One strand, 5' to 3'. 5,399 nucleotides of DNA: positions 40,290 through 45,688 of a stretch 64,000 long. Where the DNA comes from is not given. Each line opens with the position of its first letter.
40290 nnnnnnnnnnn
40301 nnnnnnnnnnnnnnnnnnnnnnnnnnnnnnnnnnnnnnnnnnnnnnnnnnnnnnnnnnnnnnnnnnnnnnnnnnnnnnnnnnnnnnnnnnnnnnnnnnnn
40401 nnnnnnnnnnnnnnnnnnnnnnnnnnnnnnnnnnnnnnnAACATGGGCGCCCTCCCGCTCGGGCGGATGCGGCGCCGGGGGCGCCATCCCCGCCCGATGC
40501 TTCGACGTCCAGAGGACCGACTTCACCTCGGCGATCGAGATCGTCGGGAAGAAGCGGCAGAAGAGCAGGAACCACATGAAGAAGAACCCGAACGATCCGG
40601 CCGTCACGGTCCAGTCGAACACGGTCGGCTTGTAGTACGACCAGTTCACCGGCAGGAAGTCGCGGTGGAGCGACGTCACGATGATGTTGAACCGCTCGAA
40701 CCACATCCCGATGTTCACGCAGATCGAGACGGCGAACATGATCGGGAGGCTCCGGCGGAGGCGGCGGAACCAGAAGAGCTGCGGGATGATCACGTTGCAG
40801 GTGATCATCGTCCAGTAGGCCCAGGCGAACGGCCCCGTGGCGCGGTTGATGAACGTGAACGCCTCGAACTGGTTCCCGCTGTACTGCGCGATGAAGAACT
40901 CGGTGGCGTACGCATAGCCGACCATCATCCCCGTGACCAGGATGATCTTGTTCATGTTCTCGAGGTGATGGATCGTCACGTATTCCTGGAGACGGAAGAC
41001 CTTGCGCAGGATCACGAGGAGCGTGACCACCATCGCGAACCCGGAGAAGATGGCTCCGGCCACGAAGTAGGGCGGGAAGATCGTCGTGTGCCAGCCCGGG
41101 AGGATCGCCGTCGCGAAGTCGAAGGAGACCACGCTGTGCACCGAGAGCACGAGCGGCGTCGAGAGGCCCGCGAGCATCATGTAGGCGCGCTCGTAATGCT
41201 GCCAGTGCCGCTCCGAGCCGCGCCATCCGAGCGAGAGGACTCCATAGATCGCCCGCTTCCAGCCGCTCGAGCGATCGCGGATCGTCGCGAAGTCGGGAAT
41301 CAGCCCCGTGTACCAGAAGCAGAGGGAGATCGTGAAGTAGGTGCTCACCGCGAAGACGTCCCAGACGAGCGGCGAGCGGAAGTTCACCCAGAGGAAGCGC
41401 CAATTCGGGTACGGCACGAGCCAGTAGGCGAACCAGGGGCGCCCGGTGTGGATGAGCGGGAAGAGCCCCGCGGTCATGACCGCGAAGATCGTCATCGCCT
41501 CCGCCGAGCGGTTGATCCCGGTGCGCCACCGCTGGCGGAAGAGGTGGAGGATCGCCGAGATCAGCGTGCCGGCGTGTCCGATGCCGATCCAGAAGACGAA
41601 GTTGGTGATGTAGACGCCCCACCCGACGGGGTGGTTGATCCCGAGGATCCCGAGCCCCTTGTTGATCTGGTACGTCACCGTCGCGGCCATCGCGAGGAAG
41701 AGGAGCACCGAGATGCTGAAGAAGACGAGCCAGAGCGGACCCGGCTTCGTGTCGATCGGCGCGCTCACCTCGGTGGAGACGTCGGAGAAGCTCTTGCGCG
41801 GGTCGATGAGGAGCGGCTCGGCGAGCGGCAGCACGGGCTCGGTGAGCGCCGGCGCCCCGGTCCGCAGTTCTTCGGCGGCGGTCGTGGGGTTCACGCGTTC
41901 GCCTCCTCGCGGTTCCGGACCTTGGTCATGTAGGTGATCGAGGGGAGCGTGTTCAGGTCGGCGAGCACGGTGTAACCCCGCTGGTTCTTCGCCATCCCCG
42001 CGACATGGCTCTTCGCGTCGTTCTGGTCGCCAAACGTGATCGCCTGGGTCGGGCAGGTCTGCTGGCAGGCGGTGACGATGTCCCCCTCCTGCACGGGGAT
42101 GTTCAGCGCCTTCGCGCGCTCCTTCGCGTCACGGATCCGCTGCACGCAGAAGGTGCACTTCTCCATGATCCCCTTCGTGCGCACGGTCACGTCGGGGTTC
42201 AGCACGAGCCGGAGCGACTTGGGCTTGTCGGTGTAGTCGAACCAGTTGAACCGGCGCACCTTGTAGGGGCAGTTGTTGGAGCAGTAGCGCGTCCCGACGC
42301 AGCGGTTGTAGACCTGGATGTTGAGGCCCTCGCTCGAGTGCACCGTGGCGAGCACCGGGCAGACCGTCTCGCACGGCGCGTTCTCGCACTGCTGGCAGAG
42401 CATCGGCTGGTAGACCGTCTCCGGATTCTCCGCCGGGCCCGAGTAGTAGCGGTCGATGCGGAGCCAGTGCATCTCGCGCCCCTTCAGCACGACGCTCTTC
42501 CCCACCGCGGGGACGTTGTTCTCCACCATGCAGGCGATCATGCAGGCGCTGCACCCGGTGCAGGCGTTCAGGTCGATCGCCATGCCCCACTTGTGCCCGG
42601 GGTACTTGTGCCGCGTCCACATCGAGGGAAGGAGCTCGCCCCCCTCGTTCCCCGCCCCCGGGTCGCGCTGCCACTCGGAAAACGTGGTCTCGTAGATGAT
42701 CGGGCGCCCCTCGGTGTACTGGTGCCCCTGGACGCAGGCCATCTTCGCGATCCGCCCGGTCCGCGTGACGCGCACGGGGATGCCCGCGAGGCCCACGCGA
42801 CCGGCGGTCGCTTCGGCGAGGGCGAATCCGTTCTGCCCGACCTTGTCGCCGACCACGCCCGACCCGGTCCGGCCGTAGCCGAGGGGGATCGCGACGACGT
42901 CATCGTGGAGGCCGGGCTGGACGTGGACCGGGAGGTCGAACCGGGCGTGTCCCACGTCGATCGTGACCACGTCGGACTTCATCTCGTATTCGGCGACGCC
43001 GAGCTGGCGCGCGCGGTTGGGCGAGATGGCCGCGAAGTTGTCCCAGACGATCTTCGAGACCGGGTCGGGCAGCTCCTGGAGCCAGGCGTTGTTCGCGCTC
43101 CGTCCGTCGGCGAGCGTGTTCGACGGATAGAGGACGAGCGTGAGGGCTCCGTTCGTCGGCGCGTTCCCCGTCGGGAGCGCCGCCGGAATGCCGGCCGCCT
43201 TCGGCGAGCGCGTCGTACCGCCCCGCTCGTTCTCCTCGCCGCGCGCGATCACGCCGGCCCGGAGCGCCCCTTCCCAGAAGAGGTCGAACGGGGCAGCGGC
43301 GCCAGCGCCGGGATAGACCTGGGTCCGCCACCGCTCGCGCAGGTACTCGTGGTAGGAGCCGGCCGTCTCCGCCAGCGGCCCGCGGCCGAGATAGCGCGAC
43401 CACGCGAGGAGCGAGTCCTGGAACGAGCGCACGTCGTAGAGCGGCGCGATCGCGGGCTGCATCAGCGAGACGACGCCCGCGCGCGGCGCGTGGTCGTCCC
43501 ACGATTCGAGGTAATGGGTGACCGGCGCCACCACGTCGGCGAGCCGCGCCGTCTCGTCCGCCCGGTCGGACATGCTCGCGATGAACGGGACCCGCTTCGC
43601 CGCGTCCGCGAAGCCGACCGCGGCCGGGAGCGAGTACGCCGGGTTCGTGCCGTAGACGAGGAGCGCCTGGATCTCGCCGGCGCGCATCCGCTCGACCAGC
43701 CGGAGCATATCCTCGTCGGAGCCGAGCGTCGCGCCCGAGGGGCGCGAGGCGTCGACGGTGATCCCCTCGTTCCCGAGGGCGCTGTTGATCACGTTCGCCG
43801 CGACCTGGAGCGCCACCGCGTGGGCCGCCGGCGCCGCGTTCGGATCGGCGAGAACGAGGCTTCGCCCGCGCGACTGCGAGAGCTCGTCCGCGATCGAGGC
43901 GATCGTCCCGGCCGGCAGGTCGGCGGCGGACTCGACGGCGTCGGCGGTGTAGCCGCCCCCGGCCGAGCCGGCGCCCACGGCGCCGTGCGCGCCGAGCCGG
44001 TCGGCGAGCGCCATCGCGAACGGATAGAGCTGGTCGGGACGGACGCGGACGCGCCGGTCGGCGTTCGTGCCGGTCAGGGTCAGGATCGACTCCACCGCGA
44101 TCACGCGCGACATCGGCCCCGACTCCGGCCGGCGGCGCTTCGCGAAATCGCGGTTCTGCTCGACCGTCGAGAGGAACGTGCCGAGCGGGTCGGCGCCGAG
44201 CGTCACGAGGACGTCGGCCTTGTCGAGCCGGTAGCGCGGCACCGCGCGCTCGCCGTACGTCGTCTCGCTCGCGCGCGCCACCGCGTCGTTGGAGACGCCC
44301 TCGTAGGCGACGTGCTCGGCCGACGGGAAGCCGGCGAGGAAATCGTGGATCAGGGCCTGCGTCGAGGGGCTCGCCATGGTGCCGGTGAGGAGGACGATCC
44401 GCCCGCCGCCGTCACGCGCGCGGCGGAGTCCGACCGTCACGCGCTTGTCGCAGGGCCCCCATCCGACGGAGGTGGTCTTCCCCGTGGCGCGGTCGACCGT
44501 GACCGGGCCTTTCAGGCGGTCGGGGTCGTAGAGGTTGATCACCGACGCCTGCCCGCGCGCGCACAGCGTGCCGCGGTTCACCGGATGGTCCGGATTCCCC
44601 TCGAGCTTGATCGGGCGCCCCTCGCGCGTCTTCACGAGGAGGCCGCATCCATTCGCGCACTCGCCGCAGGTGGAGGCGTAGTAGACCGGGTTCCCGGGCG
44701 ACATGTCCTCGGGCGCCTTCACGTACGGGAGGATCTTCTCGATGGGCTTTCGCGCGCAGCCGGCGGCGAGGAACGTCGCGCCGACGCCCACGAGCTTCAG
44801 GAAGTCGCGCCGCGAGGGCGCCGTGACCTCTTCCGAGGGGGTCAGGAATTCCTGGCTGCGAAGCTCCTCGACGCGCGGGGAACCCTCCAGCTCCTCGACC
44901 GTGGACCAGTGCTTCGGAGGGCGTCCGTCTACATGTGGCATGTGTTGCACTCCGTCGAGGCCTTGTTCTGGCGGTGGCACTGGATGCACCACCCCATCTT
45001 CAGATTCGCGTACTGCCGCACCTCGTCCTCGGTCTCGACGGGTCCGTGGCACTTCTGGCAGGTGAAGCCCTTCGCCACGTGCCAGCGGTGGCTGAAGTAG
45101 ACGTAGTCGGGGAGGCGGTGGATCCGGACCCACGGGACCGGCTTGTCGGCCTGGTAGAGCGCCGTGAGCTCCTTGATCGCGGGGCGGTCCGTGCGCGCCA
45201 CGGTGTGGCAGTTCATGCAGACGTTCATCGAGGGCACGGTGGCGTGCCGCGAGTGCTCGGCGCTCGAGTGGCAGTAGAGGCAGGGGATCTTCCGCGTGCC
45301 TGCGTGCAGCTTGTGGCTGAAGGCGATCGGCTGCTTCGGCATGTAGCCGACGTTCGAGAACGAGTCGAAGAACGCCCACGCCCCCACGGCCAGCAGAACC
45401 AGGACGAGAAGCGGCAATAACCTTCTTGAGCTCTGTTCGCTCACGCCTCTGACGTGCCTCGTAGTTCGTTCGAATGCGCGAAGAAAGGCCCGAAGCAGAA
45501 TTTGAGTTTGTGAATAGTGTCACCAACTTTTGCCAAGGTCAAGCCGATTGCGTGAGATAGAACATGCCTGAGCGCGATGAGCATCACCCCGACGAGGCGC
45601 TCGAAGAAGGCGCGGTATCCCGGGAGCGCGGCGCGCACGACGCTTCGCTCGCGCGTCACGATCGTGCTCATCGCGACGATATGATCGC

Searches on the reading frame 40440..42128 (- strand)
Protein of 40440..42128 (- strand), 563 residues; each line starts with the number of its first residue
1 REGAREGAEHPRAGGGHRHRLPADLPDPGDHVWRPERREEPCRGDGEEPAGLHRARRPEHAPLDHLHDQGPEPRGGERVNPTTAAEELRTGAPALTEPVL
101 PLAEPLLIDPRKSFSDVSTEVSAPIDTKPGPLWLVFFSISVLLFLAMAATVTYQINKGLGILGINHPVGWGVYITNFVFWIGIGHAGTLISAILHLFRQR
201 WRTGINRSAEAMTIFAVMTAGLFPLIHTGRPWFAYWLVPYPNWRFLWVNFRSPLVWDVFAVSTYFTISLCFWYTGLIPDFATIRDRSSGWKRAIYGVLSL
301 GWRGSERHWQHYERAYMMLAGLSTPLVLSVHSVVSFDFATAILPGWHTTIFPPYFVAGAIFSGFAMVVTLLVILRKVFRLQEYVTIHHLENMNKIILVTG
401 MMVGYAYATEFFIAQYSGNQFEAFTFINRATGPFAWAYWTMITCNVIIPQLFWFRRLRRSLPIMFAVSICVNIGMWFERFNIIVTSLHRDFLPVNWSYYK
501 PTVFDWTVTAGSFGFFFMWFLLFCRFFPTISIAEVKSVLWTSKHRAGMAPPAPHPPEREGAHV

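Call 36: search_protein_families(library=pfam, proteins=[window:40440-42128:-], max_evalue=0.00001)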
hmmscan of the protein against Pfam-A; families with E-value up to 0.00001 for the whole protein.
window:40440-42128:- (563 aa): 1 family
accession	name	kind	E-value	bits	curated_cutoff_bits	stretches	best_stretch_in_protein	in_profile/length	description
PF03916.19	NrfD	-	6e-26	92.2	25.8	1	165-487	6-309/313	Polysulphide reductase, NrfD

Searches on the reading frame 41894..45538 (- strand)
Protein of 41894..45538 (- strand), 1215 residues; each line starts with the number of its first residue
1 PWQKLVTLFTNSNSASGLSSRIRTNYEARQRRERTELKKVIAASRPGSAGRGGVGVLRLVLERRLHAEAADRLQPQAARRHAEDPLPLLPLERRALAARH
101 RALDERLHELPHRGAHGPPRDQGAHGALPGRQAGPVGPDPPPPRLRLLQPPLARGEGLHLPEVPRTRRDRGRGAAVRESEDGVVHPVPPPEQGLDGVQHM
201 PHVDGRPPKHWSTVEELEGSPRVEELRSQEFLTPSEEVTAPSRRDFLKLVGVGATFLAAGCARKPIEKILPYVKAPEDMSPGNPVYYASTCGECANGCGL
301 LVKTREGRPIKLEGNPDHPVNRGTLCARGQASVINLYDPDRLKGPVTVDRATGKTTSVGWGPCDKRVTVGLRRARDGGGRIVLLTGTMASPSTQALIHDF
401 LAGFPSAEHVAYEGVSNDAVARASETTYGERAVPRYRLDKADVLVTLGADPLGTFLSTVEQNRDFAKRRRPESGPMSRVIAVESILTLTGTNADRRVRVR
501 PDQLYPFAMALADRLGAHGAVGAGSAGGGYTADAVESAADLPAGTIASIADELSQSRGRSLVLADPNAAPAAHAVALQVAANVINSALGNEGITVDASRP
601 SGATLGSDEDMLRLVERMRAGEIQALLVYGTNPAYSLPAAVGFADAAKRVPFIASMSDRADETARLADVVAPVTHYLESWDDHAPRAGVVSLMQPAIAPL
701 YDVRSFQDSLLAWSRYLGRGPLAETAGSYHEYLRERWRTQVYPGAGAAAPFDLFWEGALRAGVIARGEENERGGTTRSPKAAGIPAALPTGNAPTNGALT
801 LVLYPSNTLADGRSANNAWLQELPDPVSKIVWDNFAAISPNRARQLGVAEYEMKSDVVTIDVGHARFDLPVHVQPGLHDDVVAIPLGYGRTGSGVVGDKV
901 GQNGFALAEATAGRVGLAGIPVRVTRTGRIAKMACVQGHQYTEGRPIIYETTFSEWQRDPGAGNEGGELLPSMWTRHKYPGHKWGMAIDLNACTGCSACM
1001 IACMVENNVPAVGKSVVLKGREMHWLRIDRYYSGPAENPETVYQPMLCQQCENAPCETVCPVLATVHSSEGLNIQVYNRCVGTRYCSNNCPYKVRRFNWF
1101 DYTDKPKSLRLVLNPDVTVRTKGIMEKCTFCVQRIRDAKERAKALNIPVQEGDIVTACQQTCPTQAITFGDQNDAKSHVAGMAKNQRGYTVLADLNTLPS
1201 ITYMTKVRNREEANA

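Call 36: search_protein_families(library=pfam, proteins=[window:41894-45538:-], max_evalue=0.00001)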
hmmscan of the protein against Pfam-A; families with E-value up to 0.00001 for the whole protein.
window:41894-45538:- (1215 aa): 4 families
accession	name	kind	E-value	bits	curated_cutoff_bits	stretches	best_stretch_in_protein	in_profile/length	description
PF04879.21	Molybdop_Fe4S4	-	1.2e-13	51.2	22.7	1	287-332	4-49/55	Molybdopterin oxidoreductase Fe4S4 domain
PF12838.12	Fer4_7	-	2.5e-12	47.5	27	1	993-1062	2-50/52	4Fe-4S dicluster domain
PF13247.11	Fer4_11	-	4.3e-09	36.9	26.2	1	1041-1099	3-63/100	4Fe-4S dicluster domain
PF13183.11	Fer4_8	-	1.5e-06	29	27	0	990-1062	2-66/68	4Fe-4S dicluster domain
